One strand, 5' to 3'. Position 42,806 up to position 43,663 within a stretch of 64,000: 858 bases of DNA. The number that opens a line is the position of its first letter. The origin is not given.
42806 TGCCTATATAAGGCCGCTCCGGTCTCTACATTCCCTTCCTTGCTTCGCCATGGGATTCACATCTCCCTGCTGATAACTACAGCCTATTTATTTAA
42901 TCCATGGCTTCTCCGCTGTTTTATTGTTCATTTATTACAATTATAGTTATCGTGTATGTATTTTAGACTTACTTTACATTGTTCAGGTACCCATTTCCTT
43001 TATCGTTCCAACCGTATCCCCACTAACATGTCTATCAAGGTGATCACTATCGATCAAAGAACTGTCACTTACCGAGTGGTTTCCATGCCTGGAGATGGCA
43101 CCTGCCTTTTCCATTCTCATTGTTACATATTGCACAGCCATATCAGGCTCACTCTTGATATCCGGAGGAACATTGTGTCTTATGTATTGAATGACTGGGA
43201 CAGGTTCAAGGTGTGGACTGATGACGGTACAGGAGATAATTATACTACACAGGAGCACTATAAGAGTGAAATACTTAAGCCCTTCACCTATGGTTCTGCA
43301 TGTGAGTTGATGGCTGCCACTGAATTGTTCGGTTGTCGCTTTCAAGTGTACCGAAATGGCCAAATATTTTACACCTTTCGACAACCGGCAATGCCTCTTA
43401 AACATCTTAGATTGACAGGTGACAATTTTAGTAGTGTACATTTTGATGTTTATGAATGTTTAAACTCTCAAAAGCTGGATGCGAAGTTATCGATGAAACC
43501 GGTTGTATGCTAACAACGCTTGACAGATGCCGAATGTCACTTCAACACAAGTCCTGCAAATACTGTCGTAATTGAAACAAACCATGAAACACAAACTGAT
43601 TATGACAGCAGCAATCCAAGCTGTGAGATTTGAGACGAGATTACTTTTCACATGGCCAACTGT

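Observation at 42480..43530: Stand-alone OTU-family cysteine-protease ORF with its own TATA box and a CpG-retaining upstream block, inside a transposon-rich interval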

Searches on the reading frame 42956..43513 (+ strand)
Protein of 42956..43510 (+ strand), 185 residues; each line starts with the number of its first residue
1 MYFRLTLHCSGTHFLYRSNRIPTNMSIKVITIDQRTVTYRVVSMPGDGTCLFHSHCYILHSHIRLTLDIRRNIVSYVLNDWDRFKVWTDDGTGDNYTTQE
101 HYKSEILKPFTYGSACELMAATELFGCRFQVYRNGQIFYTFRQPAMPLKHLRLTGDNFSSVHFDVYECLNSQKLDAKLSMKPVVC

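Call 3: search_protein_families(library=pfam, proteins=[window:43028-43513:+], max_evalue=1)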
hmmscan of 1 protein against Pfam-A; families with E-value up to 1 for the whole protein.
window:43028-43513:+ (161 aa): 1 family
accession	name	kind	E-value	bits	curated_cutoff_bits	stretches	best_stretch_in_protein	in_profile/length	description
PF02338.25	OTU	-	6.2e-05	23.9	23.3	1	21-110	1-89/128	OTU-like cysteine protease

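Call 4: search_solved_structures(query=window:43028-43510:+, max_evalue=1, show_alignments=2)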
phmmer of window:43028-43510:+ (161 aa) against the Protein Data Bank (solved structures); distinct sequences matched with E-value up to 1: 9.
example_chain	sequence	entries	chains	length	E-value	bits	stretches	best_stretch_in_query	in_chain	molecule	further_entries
6dx2_A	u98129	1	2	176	0.00097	22.1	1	19-95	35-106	RNA-dependent RNA polymerase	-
4bou_A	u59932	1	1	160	0.0019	21.1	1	16-93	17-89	OTU DOMAIN-CONTAINING PROTEIN 3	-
7y5m_A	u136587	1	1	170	0.016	18.2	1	15-109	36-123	RNA-directed RNA polymerase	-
11ny_A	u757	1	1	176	0.016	18.1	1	15-109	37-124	RNA-directed RNA polymerase L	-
6oar_A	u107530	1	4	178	0.13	15.2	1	15-95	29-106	RNA-dependent RNA polymerase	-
11ns_A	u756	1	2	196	0.39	13.6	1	14-59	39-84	RNA-directed RNA polymerase L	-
6dx3_A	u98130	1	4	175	0.41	13.6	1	14-94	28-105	RNA-dependent RNA polymerase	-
5duu_A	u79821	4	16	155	0.82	12.6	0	67-139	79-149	Galectin-4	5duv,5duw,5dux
6wc3_A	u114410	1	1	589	0.93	12.4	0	25-119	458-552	Protein transport protein TIP20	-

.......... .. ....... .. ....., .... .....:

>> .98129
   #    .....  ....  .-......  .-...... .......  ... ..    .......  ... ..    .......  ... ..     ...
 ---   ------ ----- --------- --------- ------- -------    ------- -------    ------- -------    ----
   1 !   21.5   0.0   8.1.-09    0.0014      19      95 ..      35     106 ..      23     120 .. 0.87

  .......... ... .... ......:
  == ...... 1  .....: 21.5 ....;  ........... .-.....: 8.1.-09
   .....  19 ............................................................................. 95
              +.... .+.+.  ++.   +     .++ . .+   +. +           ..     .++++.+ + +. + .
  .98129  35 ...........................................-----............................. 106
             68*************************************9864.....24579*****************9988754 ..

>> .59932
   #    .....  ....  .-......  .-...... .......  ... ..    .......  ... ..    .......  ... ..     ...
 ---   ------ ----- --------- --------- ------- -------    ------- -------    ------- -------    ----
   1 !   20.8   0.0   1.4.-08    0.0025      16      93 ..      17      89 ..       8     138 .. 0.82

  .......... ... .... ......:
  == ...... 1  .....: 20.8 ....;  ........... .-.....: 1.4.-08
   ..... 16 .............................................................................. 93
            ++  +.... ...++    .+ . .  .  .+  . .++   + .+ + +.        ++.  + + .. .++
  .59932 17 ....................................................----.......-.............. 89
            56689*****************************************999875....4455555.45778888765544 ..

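Call 6: find_homologous_proteins(query=window:43028-43510:+, max_evalue=0.001)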
Query window:43028-43510:+ (161 aa): 11 proteins with E <= 0.001 among 21 candidates.
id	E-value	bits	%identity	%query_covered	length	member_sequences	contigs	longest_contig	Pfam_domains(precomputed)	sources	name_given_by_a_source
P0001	2.6e-63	230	91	69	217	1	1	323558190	PF02338.26,PF00088.25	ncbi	ncbi:TFF3 factor, partial [Polypterus senegalus]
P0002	1.0e-50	190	88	61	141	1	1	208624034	-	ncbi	ncbi:AGAP3 protein, partial [Polypterus senegalus]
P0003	2.4e-48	182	88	58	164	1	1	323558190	PF00341.23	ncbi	ncbi:PDGFD factor, partial [Polypterus senegalus]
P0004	1.3e-46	176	89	57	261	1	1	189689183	-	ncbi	ncbi:GNPTA phosphotransferase, partial [Polypterus senegalus]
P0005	9.4e-33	131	91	42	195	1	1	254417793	PF14222.12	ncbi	ncbi:FRYL protein, partial [Polypterus senegalus]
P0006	1.9e-29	120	88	41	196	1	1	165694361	-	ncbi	ncbi:CLPX protease, partial [Polypterus senegalus]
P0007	3.9e-22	97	65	46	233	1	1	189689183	PF04184.19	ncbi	ncbi:ST7 protein, partial [Polypterus senegalus]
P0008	2.7e-12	65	92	24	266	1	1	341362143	PF13847.13,PF13649.13,PF08241.19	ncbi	ncbi:EFMT4 methyltransferase, partial [Polypterus senegalus]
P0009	1.3e-10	59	86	23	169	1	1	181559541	-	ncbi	ncbi:PCDH9 protein, partial [Polypterus senegalus]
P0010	9.4e-7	47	90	18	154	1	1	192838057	PF00160.27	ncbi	ncbi:CWC27 protein, partial [Polypterus senegalus]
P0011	5.2e-4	38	96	14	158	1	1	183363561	-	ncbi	ncbi:WWP2 ligase, partial [Polypterus senegalus]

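Call 8: find_encoding_contigs(protein=P0001, flank=10000, max_places=3)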
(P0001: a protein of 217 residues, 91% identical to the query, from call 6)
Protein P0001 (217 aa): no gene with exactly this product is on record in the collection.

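Call 9: find_encoding_contigs(protein=P0002, flank=10000, max_places=3)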
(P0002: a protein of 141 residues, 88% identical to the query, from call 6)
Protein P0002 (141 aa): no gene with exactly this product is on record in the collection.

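Call 15: list_cluster_members(proteins=[window:42956-43510:+, window:43028-43510:+, P0001, P0006])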
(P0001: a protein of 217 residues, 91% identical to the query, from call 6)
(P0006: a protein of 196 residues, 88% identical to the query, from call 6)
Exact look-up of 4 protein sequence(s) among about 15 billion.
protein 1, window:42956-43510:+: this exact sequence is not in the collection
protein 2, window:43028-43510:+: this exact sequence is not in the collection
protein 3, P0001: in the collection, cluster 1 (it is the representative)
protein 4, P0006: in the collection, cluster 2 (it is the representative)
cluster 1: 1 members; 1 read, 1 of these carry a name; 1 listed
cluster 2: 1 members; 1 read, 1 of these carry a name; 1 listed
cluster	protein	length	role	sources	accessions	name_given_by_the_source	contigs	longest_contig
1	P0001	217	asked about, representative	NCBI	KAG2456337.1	TFF3 factor, partial [Polypterus senegalus]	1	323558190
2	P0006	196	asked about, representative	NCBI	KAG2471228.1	CLPX protease, partial [Polypterus senegalus]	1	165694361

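Call 20: search_protein_representatives(protein=window:43028-43510:+)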
Query: 161 residues. Proteins with E-value up to 0.001 (for the whole library): 380; up to 1e-10: 179; up to 1e-30: 22. The best 150 are listed.
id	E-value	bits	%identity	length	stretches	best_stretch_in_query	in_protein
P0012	4.0e-94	329.0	91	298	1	1-160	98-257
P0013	6.9e-88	308.7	84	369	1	1-161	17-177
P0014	9.3e-74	262.8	81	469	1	20-161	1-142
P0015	1.8e-64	232.6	90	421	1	1-117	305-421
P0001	8.4e-64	230.4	91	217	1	1-111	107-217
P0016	1.3e-61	223.4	89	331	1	39-161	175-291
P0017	8.4e-61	220.7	85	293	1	1-117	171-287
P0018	6.5e-53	195.0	92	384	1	1-95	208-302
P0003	7.7e-49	181.8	87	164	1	1-95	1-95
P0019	3.0e-48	179.9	88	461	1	1-94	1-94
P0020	3.4e-47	176.5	85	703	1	1-94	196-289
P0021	2.5e-46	173.6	86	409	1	6-96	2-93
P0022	1.3e-44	168.0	88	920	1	1-93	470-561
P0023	1.8e-44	167.6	86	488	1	1-95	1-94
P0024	5.1e-37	143.3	49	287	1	9-159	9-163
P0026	1.8e-36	141.5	35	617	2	2-149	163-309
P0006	6.0e-30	120.4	88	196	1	95-160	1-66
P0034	6.2e-27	110.6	40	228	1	1-155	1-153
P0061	4.1e-22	94.9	32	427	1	6-144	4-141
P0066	6.4e-21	91.0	39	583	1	17-151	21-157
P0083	8.4e-19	84.1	36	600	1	13-142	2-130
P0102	2.1e-17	79.6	37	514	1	1-111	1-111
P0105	5.9e-17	78.1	33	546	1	6-143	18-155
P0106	7.0e-17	77.9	38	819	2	69-147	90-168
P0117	3.5e-16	75.6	29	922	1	11-147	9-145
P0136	2.9e-14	69.4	31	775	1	15-143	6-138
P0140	7.2e-14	68.1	29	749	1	6-148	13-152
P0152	4.8e-13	65.4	32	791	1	19-144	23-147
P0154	1.1e-12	64.3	31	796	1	8-145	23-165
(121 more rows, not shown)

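Call 22: list_cluster_members(proteins=[P0012, P0013, P0014, P0016, P0024, P0026, P0083, P0034, P0066, P0117])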
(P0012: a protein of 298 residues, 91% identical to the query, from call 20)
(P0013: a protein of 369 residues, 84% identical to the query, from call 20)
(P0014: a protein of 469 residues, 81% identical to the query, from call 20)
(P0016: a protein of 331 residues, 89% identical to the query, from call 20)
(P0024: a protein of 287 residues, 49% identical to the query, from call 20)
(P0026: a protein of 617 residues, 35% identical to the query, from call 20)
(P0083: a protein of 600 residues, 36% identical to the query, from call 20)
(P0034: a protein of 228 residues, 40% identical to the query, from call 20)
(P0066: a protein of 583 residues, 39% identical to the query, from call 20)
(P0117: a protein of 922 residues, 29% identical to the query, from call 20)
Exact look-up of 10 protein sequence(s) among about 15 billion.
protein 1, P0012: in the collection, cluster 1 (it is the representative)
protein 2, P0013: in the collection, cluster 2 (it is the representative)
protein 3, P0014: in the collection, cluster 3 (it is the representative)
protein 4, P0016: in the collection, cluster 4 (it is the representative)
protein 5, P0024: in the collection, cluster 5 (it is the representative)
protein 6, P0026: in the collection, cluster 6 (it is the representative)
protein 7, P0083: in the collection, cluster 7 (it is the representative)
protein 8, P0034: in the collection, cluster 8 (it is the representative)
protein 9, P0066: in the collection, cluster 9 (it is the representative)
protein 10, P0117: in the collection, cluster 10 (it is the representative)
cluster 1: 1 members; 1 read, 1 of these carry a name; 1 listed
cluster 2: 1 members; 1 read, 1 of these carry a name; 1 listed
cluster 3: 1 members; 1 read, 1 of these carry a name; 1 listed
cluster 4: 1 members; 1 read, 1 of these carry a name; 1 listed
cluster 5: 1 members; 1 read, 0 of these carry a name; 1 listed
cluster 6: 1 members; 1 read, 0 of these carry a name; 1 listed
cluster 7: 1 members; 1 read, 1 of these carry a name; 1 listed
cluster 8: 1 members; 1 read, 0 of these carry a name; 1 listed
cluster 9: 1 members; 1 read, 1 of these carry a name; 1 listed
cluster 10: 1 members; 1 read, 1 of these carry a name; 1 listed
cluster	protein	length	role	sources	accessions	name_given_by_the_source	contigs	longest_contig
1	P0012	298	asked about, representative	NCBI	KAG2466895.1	ANX10 protein, partial [Polypterus senegalus]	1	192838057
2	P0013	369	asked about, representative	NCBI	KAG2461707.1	ARTN protein, partial [Polypterus senegalus]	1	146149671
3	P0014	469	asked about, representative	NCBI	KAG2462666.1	BODG dioxygenase, partial [Polypterus senegalus]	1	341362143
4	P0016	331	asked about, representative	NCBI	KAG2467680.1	MCE1 enzyme, partial [Polypterus senegalus]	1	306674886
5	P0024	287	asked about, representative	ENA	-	-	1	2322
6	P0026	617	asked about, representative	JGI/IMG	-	-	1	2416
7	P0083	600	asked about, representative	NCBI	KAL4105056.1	hypothetical protein QTP88_020331 [Uroleucon formosanum]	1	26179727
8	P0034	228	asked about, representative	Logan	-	-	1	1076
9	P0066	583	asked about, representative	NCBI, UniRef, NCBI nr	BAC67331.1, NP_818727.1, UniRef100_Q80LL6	capsid protein P80 [Adoxophyes honmai nucleopolyhedrovirus] | Capsid protein P80 n=1 Tax=Adoxophyes honmai nucleopolyhedrovirus TaxID=224399 ...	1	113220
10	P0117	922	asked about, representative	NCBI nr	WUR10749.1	vp80 capsid protein [Calliteara abietis nucleopolyhedrovirus]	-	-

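Call 35: search_protein_families(library=pfam, alignment_id=A1, max_evalue=0.01)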
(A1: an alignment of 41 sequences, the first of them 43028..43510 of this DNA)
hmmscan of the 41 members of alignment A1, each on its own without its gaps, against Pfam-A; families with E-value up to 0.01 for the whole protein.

A. member 1, window:43028-43510:+ (161 aa): 1 family
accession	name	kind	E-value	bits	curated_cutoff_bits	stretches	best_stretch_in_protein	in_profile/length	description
PF02338.25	OTU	-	6.2e-05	23.9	23.3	1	21-110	1-89/128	OTU-like cysteine protease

B. families by the number of members that match (of 41 scanned): 5 families
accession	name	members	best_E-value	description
PF02338.25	OTU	40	2.8e-10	OTU-like cysteine protease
PF16525.10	MHB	1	2.5e-05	Haemophore, haem-binding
PF02095.21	Extensin_1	1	0.0014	Extensin-like protein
PF10275.15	Peptidase_C65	1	0.0037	Peptidase C65 Otubain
PF25812.1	RAD24_helical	1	0.0062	Checkpoint protein RAD24-like, helical bundle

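Call 36: search_solved_structures(query=A1, max_evalue=0.001, show_alignments=1)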
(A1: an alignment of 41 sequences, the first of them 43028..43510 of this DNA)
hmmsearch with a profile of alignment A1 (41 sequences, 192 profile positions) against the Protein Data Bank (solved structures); distinct sequences matched with E-value up to 0.001: 16.
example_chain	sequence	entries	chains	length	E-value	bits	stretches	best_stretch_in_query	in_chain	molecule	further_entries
3pfy_A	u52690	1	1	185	7e-14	55.1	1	14-139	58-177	OTU domain-containing protein 5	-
3tmo_A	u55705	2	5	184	2.4e-13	53.3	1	14-112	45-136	OTU domain-containing protein 5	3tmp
6dx2_A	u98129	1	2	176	3e-12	49.8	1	18-99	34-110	RNA-dependent RNA polymerase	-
4bop_A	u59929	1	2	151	1.5e-08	37.7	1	17-66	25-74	OTU DOMAIN-CONTAINING PROTEIN 1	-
7pl7_A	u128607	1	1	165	6.4e-08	35.7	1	4-131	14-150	OTU domain-containing protein 2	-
4bou_A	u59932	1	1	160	3.1e-07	33.4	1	14-150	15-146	OTU DOMAIN-CONTAINING PROTEIN 3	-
8c83_x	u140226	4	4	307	5.7e-07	32.6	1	4-130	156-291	OTU domain-containing protein 2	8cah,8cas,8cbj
4boq_A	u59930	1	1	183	5.7e-07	32.6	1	19-144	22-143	UBIQUITIN THIOESTERASE OTU1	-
6dx5_B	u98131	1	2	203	3.1e-06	30.2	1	18-60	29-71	RNA-dependent RNA polymerase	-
11ny_A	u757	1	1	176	9.2e-06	28.6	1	12-109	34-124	RNA-directed RNA polymerase L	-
7y5m_A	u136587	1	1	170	9.8e-06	28.5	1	12-109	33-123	RNA-directed RNA polymerase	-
11nq_A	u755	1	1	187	1.7e-05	27.7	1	18-116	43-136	RNA-directed RNA polymerase L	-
3by4_A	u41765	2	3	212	1.9e-05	27.6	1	15-121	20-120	Ubiquitin thioesterase OTU1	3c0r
6dwx_A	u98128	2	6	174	3.8e-05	26.6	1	22-105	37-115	RNA-dependent RNA polymerase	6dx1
4boz_A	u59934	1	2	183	9.8e-05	25.3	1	19-144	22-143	UBIQUITIN THIOESTERASE OTU1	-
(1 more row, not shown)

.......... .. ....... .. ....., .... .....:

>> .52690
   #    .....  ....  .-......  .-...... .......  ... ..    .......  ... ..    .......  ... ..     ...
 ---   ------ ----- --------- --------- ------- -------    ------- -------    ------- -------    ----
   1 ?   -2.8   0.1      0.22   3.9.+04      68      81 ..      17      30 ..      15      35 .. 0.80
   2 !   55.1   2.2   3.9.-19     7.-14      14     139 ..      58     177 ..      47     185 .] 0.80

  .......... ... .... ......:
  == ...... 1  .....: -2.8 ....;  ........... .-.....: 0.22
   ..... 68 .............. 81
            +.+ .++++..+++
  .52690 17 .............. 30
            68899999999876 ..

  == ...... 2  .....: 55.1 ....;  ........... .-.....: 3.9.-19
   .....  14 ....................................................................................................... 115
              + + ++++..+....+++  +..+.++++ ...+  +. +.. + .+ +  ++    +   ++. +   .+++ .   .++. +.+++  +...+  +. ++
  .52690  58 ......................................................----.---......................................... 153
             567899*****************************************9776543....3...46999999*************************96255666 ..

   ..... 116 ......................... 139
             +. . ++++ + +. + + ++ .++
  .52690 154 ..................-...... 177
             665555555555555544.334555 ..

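Call 38: find_related_loci(query=window:43028-43510:+, collection=metagenome_contigs, flank=6000)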
Query window:43028-43510:+ (161 aa) in metagenome_contigs; peptide patterns used: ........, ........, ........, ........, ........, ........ (x = any residue, [..] = any of these).
156 stretches matched a pattern, but none encodes a relative of the query by tblastn (E <= 1e-3).

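Call 40: search_protein_families(library=pfam, proteins=[P0026, P0083, P0102, P0105, P0106, P0136, P0140, P0152, P0154, P0061], max_evalue=0.001)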
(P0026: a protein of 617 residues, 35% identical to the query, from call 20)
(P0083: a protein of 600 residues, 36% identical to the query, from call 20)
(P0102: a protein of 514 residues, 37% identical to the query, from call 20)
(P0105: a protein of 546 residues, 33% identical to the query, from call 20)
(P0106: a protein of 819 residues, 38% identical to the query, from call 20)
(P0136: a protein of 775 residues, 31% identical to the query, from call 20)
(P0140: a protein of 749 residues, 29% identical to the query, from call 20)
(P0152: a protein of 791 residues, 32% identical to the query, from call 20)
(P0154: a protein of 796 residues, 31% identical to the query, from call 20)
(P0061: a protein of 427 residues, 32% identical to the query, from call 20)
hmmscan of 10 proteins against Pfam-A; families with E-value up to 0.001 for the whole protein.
P0026 (617 aa): 1 family
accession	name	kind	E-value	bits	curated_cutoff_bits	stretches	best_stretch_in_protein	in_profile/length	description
PF02338.25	OTU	-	2e-10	41.7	23.3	1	183-273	2-91/128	OTU-like cysteine protease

P0083 (600 aa): 2 families
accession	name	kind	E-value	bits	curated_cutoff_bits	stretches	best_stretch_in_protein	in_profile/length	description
PF14214.11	Helitron_like_N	-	8.7e-39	134.1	28.9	1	389-547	1-168/191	Helitron helicase-like domain at N-terminus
PF02338.25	OTU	-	1.9e-05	25.6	23.3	1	11-102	2-92/128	OTU-like cysteine protease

P0102 (514 aa): 2 families
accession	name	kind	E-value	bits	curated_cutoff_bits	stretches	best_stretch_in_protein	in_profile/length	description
PF02338.25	OTU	-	3.3e-09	37.7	23.3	1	22-136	2-118/128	OTU-like cysteine protease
PF00094.30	VWD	-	0.00061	20.6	22.9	0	373-411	4-43/156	von Willebrand factor type D domain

P0105 (546 aa): 2 families
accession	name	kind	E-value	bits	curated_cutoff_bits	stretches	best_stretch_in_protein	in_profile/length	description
PF07267.16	Nucleo_P87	-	7e-14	52.1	25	1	380-515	482-617/650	Nucleopolyhedrovirus capsid protein P87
PF02338.25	OTU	-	1.3e-08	35.9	23.3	1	34-123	2-90/128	OTU-like cysteine protease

P0106 (819 aa): 2 families
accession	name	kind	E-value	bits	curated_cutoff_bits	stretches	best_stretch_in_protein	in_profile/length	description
PF07267.16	Nucleo_P87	-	4.7e-15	56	25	1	648-806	477-631/650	Nucleopolyhedrovirus capsid protein P87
PF02338.25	OTU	-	5e-06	27.5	23.3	1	19-133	1-91/128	OTU-like cysteine protease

P0136 (775 aa): 2 families
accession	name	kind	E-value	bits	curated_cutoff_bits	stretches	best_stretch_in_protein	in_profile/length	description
PF07267.16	Nucleo_P87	-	1.8e-16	60.6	25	1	606-772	477-645/650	Nucleopolyhedrovirus capsid protein P87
PF02338.25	OTU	-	1.3e-09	39.1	23.3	1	13-106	2-94/128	OTU-like cysteine protease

P0140 (749 aa): 2 families
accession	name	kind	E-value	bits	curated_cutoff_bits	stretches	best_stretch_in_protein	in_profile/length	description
PF02338.25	OTU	-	3.3e-08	34.5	23.3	1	29-118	2-92/128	OTU-like cysteine protease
PF07267.16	Nucleo_P87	-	1.3e-07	31.3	25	1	192-744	143-647/650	Nucleopolyhedrovirus capsid protein P87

P0152 (791 aa): 2 families
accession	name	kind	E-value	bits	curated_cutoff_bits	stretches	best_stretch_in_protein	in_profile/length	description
PF07267.16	Nucleo_P87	-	5.4e-16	59.1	25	1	594-740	479-624/650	Nucleopolyhedrovirus capsid protein P87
PF02338.25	OTU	-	1.9e-11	45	23.3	1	26-115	2-90/128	OTU-like cysteine protease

P0154 (796 aa): 2 families
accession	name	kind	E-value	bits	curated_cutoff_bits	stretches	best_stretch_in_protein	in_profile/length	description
PF07267.16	Nucleo_P87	-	1.3e-09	38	25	1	629-769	482-622/650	Nucleopolyhedrovirus capsid protein P87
PF02338.25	OTU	-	7.2e-05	23.7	23.3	1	36-132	1-91/128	OTU-like cysteine protease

P0061 (427 aa): 1 family
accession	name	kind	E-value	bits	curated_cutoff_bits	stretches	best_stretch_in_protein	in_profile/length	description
PF02338.25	OTU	-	2.5e-09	38.1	23.3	1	20-121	2-97/128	OTU-like cysteine protease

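Call 53: predict_structure(alignment_id=A1)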
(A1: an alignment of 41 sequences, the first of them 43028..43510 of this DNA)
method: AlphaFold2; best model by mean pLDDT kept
length: 161 residues; sequences in the alignment: 41
mean_pLDDT: 91.1   pTM: 0.84
mean pLDDT of the five models: 91.1, 91.0, 90.1, 89.8, 89.6
residues with pLDDT >= 90: 126; 70-90: 22; 50-70: 10; < 50: 3
segments of 3 or more residues with pLDDT < 50: 155-157
pLDDT, mean of each block of 10 residues (from residue 1): 85 94 96 98 98 98 94 98 96 97 95 90 94 90 84 54 51
secondary structure, 60 per line:
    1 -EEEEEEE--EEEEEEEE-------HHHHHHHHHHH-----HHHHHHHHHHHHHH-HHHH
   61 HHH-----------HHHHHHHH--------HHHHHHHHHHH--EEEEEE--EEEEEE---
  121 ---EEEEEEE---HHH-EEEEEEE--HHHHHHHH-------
elements in order: E2-8 E11-18 H26-36 H42-55 H57-63 H75-82 H91-101 E104-109 E112-117 E124-130 E138-144 H147-154
